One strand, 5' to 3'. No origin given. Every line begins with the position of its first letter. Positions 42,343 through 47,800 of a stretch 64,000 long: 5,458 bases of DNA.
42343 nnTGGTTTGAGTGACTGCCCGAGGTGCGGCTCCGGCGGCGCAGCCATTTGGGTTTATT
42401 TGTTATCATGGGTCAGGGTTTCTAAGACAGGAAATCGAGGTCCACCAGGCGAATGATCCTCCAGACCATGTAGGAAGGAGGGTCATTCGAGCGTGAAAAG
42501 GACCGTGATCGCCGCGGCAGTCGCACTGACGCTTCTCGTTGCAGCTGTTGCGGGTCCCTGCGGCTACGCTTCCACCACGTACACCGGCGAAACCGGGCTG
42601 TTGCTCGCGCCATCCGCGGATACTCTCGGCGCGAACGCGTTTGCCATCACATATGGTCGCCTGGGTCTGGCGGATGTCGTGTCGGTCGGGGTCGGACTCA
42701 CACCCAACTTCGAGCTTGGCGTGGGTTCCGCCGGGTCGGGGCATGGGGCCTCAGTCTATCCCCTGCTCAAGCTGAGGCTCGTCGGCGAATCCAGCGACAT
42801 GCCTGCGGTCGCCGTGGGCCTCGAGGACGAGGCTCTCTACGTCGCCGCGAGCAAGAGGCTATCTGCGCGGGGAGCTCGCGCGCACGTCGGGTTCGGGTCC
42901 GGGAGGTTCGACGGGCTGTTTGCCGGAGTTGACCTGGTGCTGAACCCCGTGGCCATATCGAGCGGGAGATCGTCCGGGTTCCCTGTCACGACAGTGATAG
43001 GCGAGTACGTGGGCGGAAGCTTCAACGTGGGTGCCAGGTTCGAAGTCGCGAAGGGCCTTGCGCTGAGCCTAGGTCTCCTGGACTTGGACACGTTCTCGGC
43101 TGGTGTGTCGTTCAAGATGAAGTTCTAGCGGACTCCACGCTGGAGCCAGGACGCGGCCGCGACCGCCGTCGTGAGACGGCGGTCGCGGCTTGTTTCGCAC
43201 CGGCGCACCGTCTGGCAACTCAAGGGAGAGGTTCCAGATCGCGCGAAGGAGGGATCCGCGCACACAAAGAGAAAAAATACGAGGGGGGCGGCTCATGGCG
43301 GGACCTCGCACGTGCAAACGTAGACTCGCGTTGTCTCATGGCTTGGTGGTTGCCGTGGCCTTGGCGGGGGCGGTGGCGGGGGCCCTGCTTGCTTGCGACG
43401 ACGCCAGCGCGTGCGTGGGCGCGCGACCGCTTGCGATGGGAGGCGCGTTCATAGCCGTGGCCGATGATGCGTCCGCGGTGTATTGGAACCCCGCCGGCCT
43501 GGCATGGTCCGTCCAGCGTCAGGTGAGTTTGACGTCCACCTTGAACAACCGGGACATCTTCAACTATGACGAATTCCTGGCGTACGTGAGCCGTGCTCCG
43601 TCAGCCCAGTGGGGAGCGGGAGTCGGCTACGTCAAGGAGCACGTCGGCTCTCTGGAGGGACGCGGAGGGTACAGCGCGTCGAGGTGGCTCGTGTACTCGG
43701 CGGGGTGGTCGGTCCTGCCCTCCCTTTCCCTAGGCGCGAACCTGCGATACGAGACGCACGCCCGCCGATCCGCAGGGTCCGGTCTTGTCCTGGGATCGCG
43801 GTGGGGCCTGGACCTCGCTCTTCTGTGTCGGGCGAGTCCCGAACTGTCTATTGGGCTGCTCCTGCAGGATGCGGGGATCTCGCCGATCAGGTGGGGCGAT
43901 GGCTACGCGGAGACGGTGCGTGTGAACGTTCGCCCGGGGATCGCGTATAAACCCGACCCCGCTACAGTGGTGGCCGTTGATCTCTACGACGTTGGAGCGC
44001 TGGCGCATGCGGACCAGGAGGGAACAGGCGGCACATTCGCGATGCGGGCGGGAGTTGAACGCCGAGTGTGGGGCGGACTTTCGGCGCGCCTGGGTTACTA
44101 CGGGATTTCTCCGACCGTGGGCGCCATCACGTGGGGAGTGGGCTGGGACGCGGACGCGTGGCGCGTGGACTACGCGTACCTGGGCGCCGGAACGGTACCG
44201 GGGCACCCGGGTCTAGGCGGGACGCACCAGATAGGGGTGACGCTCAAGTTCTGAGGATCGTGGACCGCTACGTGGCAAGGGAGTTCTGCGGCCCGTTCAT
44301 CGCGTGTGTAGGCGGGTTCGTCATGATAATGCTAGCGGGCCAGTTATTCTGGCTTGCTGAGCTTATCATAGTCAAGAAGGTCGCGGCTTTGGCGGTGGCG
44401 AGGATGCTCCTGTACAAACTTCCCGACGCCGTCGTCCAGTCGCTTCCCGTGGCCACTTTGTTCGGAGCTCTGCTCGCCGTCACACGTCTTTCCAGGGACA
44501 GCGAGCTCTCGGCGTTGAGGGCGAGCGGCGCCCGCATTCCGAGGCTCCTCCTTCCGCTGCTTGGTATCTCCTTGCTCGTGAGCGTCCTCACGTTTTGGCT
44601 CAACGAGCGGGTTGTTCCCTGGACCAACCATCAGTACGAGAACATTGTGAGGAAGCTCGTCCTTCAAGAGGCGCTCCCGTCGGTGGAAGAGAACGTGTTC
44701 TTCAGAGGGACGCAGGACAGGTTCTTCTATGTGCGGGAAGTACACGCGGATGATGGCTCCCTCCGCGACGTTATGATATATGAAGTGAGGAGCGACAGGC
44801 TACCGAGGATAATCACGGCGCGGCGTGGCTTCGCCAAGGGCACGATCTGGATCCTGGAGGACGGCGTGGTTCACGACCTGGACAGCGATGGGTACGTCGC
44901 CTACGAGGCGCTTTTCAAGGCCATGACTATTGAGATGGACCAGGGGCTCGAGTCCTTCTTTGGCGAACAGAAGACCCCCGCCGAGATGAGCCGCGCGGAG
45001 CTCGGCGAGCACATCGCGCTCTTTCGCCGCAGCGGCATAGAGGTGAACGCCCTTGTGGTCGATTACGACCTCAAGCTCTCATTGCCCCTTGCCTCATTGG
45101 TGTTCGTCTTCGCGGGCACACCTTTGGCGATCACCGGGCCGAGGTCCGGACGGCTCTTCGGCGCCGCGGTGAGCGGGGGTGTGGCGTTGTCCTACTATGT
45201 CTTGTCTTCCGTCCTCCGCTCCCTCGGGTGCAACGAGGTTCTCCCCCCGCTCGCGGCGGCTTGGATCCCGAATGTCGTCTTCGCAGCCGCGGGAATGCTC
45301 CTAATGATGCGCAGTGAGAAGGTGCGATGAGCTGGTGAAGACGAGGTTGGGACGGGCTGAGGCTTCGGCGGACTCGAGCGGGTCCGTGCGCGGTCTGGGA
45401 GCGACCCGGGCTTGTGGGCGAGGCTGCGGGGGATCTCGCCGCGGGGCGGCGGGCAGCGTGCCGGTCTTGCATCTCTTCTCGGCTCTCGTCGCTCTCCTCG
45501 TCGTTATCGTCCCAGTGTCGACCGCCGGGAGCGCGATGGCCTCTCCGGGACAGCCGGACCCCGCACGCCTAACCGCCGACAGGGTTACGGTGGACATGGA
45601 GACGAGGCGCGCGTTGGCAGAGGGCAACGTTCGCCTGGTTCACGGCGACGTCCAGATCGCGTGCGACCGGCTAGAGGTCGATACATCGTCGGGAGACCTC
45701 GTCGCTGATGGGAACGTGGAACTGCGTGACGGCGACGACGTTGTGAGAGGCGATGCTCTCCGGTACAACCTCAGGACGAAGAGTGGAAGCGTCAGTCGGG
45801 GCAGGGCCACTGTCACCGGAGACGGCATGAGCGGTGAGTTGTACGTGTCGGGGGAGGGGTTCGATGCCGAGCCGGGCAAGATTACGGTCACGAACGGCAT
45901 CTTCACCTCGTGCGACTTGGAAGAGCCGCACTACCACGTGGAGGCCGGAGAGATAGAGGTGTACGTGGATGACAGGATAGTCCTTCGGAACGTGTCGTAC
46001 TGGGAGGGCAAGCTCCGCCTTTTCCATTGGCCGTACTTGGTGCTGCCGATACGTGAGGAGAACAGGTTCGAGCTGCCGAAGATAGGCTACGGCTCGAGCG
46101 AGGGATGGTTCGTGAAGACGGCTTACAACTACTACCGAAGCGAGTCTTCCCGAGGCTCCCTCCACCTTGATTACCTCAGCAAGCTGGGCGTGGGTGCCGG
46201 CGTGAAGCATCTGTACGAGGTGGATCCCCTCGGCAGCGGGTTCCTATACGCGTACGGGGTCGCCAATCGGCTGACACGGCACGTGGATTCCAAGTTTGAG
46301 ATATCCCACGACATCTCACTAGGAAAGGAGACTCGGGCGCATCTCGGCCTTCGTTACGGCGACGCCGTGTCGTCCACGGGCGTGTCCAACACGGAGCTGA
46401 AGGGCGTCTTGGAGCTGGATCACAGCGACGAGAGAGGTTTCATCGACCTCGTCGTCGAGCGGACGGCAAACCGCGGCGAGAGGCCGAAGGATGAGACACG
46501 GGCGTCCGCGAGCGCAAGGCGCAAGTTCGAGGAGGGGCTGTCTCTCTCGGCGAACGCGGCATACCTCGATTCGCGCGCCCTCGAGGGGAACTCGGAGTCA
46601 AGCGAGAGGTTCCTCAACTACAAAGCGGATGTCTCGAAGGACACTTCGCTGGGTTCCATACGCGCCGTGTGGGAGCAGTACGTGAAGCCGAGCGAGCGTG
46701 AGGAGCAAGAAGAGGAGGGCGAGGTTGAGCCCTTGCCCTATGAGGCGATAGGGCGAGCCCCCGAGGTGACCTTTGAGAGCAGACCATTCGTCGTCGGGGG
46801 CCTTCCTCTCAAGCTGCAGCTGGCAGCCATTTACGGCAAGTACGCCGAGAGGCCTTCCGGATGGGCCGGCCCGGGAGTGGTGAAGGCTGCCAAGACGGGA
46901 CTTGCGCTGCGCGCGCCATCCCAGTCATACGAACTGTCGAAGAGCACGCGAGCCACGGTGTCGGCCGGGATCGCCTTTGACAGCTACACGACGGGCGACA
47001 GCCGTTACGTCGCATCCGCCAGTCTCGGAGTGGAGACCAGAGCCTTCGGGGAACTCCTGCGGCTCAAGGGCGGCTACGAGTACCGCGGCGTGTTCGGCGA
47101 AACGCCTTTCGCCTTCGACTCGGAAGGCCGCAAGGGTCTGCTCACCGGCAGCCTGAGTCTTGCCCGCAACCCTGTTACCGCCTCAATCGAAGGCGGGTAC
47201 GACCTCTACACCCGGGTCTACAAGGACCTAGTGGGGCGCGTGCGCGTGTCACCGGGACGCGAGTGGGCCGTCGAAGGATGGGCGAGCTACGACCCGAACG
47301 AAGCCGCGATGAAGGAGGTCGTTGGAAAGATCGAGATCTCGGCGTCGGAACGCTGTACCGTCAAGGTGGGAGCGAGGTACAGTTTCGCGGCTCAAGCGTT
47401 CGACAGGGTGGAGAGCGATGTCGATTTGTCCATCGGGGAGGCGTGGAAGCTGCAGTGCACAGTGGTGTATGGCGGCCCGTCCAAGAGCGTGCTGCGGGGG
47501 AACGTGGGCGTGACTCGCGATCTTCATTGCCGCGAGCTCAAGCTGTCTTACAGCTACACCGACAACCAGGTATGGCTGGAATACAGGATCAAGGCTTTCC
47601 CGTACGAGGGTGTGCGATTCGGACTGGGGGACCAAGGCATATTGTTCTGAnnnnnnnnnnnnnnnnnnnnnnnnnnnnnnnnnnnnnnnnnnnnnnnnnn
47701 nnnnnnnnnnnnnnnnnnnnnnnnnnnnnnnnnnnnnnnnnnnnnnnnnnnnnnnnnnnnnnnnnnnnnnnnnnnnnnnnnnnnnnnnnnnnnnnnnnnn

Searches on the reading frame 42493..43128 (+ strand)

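Call 17: search_protein_families(library=pfam, proteins=[window:42493-43128:+], max_evalue=0.001)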
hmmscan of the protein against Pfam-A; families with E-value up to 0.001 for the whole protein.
window:42493-43128:+ (211 aa): 1 family
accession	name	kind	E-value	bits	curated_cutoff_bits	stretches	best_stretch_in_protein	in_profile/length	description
PF06082.17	YjbH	-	7.4e-07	28.8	24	1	92-139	80-132/658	Exopolysaccharide biosynthesis protein YbjH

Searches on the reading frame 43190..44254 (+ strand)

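Call 3: search_protein_families(library=pfam, proteins=[window:43190-44254:+], max_evalue=0.01)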
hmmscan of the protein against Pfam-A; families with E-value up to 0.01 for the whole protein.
window:43190-44254:+ (354 aa): 2 families
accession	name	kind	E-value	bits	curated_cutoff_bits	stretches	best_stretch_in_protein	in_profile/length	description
PF03687.19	UPF0164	-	0.0011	18.3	21.4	1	76-185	48-160/325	Uncharacterised protein family (UPF0164)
PF03349.22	Toluene_X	-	0.0051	15.8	29.7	1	62-122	9-65/421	Outer membrane protein transport protein (OMPP1/FadL/TodX)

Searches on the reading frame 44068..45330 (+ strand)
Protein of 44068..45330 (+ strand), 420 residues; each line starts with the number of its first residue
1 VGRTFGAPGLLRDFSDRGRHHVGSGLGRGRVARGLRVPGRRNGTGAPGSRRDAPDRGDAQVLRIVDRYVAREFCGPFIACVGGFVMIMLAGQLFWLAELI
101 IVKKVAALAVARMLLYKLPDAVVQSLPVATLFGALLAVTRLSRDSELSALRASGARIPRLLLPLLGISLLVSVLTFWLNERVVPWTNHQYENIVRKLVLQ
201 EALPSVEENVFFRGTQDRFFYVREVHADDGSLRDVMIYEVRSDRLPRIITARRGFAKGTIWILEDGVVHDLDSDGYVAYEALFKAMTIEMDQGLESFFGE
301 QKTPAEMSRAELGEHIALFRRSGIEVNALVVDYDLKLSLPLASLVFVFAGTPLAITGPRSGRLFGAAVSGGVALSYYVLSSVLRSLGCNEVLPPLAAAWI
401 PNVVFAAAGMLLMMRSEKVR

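Call 3: search_protein_families(library=pfam, proteins=[window:44068-45330:+], max_evalue=0.01)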
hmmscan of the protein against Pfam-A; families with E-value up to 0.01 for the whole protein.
window:44068-45330:+ (420 aa): 1 family
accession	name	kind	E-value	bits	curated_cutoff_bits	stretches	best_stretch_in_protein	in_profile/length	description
PF03739.19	LptF_LptG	-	3.7e-92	309.5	27.9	1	67-415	1-353/353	Lipopolysaccharide export system permease LptF/LptG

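Call 4: search_protein_families(library=ncbifam, proteins=[window:44068-45330:+], max_evalue=0.01)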
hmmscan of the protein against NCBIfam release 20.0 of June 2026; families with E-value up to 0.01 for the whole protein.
window:44068-45330:+ (420 aa): 3 families
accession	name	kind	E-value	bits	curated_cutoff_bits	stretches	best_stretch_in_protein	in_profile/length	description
TIGR04408.1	LptG_lptG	equivalog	1.4e-60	204.8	240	1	64-415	1-350/351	LPS export ABC transporter permease LptG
TIGR04407.1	LptF_YjgP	equivalog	1.1e-54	185.5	230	1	64-414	1-346/347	LPS export ABC transporter permease LptF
NF009218.0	PRK12567.1-2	equivalog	0.0048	16.7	184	0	309-385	61-136/200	putative monovalent cation/H+ antiporter subunit B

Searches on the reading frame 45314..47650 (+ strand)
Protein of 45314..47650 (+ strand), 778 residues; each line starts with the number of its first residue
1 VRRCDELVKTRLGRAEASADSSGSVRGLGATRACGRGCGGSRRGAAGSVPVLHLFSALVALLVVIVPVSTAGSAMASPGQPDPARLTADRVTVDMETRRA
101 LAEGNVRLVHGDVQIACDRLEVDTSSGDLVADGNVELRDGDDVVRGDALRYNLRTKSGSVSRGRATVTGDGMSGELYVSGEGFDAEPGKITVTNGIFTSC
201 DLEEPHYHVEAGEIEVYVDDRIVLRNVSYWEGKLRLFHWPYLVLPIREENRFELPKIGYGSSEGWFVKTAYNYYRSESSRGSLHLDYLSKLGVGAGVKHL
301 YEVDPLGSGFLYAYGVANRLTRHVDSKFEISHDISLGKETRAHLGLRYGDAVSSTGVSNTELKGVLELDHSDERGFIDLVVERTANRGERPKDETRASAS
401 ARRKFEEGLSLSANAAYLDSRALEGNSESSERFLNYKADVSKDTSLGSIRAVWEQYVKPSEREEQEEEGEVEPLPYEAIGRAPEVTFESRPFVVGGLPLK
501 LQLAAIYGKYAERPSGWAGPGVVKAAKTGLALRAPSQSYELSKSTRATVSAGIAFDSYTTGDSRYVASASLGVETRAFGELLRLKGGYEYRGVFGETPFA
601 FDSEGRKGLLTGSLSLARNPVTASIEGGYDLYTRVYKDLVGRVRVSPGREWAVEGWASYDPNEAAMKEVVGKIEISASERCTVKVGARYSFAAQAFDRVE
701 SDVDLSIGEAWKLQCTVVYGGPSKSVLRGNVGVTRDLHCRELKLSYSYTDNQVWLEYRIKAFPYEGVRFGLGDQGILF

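Call 3: search_protein_families(library=pfam, proteins=[window:45314-47650:+], max_evalue=0.01)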
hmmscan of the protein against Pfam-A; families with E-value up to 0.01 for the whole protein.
window:45314-47650:+ (778 aa): 3 families
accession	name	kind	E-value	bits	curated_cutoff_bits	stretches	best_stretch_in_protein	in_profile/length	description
PF03968.19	LptD_N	-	5.1e-08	33.6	20.4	1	87-156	3-83/113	LptA/(LptD N-terminal domain) LPS transport protein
PF04453.20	LptD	-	0.0046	16.8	22.4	0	613-689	290-354/384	LPS transport system D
PF06835.18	LptC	-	0.0065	16.5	21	0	82-157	83-163/175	Lipopolysaccharide-assembly, LptC-related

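Call 4: search_protein_families(library=ncbifam, proteins=[window:45314-47650:+], max_evalue=0.01)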
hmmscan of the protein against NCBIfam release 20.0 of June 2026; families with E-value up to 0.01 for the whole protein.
window:45314-47650:+ (778 aa): 4 families
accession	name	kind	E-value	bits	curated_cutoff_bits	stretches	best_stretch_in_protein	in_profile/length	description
NF002997.0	PRK03761.1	equivalog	1.7e-12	46.4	683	1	80-293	47-268/783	LPS assembly protein LptD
NF003358.0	PRK04423.1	equivalog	5.5e-11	41.4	944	1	82-301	58-276/799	LPS-assembly protein LptD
TIGR03002.1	outer_YhbN_LptA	equivalog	9.6e-08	32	71.7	1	82-125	8-51/142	lipopolysaccharide transport periplasmic protein LptA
TIGR04409.1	LptC_YrbK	equivalog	5.4e-06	26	38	1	78-156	85-168/180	LPS export ABC transporter periplasmic protein LptC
